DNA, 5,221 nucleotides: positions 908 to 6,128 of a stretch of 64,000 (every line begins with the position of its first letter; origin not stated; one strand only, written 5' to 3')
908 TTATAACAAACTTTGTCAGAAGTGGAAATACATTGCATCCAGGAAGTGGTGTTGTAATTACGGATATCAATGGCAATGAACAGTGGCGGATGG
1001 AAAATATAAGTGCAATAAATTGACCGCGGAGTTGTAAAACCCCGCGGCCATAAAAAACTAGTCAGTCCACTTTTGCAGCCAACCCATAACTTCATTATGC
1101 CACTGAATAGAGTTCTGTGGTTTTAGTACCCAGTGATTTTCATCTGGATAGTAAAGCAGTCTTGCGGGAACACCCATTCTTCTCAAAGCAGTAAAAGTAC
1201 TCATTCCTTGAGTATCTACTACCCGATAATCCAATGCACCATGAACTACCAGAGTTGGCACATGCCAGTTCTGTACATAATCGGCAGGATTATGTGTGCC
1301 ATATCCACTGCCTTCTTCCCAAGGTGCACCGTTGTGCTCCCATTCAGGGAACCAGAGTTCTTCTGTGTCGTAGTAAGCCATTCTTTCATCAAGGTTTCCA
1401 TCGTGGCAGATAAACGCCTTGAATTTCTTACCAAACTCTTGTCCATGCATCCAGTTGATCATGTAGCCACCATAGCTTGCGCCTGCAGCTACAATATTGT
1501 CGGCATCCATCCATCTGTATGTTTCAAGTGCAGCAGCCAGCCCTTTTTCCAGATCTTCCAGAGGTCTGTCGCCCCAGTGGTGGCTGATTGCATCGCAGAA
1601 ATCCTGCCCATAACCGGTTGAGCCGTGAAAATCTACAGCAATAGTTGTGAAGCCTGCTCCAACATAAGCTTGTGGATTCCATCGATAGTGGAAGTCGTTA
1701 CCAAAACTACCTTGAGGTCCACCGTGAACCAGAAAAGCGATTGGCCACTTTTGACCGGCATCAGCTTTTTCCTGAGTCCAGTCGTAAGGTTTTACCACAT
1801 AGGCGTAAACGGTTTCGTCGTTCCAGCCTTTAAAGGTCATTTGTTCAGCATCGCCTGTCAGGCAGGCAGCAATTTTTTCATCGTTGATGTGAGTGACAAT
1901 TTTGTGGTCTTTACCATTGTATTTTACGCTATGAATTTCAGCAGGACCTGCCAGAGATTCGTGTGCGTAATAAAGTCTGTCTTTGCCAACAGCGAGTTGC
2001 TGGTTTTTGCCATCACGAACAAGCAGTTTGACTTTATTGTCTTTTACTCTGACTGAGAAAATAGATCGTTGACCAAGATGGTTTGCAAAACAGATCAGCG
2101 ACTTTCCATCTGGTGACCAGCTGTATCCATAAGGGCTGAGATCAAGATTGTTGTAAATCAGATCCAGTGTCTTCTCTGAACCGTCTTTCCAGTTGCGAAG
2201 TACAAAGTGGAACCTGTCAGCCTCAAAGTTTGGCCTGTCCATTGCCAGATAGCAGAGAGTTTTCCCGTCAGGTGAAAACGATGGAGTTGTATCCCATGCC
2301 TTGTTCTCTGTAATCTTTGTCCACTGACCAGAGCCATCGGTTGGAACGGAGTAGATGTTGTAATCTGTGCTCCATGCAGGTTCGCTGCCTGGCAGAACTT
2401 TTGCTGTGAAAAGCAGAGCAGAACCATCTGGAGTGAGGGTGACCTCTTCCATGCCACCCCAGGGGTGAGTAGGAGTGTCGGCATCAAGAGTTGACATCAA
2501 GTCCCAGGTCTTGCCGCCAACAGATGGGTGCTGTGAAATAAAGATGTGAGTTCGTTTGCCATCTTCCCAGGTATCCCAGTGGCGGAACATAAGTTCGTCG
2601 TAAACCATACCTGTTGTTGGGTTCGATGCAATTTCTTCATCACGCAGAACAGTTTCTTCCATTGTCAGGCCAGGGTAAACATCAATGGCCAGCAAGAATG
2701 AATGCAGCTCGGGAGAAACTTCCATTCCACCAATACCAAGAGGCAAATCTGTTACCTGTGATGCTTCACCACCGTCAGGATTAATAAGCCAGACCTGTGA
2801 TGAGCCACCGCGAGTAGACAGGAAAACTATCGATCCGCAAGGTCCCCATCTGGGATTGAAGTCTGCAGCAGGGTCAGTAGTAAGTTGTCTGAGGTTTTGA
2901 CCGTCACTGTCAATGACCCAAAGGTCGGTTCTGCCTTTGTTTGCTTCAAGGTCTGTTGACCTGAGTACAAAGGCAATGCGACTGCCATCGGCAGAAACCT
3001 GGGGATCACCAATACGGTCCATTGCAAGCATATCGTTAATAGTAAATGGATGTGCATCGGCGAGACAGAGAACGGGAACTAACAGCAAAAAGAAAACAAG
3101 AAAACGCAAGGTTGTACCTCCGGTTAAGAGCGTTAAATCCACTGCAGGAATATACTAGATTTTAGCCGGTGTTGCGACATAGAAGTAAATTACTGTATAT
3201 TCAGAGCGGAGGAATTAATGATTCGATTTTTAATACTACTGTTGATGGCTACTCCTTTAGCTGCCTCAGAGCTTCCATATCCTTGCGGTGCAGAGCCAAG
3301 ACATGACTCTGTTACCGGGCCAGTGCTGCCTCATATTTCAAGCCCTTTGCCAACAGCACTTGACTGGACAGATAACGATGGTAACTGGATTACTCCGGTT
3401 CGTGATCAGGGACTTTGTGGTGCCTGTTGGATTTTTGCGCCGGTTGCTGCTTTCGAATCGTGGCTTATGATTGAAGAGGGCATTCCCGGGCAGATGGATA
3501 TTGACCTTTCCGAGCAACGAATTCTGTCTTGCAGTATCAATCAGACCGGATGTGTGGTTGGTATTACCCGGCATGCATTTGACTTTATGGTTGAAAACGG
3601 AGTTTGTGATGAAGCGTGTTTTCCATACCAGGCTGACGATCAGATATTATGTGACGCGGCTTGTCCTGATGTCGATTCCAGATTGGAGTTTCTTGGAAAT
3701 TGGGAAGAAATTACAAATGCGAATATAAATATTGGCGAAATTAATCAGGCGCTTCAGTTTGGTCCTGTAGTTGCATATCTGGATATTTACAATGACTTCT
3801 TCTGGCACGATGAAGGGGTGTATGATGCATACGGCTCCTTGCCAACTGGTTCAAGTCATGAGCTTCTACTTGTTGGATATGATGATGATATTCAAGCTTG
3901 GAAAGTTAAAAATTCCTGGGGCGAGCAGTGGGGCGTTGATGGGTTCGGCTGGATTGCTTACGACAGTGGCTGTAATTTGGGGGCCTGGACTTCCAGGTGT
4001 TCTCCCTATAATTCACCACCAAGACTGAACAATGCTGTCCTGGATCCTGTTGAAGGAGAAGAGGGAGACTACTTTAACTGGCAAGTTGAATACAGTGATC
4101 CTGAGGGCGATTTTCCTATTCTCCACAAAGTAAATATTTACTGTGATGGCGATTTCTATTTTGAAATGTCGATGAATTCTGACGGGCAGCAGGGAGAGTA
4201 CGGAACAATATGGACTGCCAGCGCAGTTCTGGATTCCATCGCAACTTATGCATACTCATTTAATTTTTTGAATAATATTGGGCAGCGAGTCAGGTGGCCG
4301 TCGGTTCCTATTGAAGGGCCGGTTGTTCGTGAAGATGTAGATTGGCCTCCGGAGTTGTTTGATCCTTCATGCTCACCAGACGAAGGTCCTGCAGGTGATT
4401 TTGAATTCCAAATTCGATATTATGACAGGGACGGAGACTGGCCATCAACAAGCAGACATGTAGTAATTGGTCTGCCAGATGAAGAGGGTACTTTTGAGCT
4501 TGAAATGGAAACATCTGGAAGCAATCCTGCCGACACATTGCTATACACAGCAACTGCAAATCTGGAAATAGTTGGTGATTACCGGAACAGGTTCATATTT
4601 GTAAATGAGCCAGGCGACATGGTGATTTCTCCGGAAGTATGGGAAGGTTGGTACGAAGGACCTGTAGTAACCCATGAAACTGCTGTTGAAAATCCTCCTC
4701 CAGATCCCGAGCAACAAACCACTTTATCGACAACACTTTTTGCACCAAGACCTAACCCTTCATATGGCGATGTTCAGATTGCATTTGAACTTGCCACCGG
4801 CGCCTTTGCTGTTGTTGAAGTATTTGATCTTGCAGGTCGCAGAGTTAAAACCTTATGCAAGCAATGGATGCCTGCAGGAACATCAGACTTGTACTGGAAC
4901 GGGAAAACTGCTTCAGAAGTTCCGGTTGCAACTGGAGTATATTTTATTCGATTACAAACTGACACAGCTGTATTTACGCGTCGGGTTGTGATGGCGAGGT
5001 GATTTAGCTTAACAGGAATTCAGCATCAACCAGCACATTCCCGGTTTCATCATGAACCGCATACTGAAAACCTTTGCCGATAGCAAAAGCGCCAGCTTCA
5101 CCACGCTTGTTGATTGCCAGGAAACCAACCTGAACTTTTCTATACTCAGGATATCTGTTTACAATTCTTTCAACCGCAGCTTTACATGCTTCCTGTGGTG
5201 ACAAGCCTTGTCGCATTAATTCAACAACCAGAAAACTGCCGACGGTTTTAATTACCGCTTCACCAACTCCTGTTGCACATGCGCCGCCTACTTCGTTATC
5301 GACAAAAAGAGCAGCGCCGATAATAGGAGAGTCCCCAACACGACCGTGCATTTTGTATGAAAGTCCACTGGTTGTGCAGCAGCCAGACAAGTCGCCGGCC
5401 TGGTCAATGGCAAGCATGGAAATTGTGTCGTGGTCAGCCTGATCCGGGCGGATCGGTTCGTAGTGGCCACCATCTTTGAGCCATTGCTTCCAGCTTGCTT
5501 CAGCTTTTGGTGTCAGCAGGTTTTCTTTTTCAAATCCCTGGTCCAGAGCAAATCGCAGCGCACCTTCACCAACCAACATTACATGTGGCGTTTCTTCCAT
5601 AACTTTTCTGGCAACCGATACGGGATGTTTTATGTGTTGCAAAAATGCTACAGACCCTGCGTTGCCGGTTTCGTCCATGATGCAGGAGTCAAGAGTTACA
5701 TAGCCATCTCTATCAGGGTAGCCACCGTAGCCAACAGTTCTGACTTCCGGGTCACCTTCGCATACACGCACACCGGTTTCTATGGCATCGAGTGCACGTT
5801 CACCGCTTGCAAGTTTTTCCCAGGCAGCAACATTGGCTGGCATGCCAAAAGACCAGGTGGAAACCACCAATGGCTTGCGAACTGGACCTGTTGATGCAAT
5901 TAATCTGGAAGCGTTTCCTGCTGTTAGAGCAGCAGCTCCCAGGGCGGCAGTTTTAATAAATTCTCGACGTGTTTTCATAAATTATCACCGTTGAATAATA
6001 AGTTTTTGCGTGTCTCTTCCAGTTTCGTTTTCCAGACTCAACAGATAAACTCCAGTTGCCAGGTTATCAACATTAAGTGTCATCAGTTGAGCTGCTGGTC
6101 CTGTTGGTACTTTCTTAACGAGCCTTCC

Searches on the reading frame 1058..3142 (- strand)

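Call 32: search_protein_families(library=pfam, proteins=[window:1058-3142:-], max_evalue=0.0001)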
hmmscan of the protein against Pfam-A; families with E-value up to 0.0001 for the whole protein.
window:1058-3142:- (694 aa): 2 families
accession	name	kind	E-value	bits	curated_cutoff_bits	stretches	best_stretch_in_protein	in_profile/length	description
PF00326.27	Peptidase_S9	-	1.2e-54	185.5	22.6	1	485-693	2-210/213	Prolyl oligopeptidase family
PF07676.18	PD40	-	4.8e-20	71.4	20.9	0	276-298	3-25/38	WD40-like Beta Propeller Repeat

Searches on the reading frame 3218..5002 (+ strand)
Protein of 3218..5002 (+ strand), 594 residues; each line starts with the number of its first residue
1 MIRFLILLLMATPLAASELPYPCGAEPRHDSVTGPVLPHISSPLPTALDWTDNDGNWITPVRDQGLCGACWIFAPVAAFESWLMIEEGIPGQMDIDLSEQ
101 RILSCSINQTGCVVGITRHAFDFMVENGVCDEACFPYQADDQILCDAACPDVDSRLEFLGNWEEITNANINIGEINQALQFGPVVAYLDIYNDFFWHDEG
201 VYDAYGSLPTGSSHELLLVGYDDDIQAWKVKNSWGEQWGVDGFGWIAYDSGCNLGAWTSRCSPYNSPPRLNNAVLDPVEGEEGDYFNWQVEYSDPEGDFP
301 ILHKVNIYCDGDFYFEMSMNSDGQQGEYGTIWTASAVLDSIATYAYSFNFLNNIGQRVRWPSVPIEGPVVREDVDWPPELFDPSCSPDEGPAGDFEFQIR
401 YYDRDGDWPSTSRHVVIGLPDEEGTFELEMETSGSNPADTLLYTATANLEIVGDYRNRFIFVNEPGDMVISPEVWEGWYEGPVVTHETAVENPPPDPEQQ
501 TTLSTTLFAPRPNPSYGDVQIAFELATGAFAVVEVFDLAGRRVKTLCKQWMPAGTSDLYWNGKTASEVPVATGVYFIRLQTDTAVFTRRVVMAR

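Call 32: search_protein_families(library=pfam, proteins=[window:3218-5002:+], max_evalue=0.0001)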
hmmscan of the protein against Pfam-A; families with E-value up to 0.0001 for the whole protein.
window:3218-5002:+ (594 aa): 2 families
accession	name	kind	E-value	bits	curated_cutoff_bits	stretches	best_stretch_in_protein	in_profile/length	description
PF00112.29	Peptidase_C1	-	3.3e-42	145.5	20.7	1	44-253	1-211/220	Papain family cysteine protease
PF13860.13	FlgD_ig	-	2e-06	28.1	27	1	519-583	10-77/79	FlgD Ig-like domain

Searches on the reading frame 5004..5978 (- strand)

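Call 32: search_protein_families(library=pfam, proteins=[window:5004-5978:-], max_evalue=0.0001)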
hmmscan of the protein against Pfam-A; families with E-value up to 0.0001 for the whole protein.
window:5004-5978:- (324 aa): 1 family
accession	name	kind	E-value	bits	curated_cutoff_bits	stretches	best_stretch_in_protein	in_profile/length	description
PF01112.23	Asparaginase_2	-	1.5e-65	221.8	27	1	51-312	32-301/309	Asparaginase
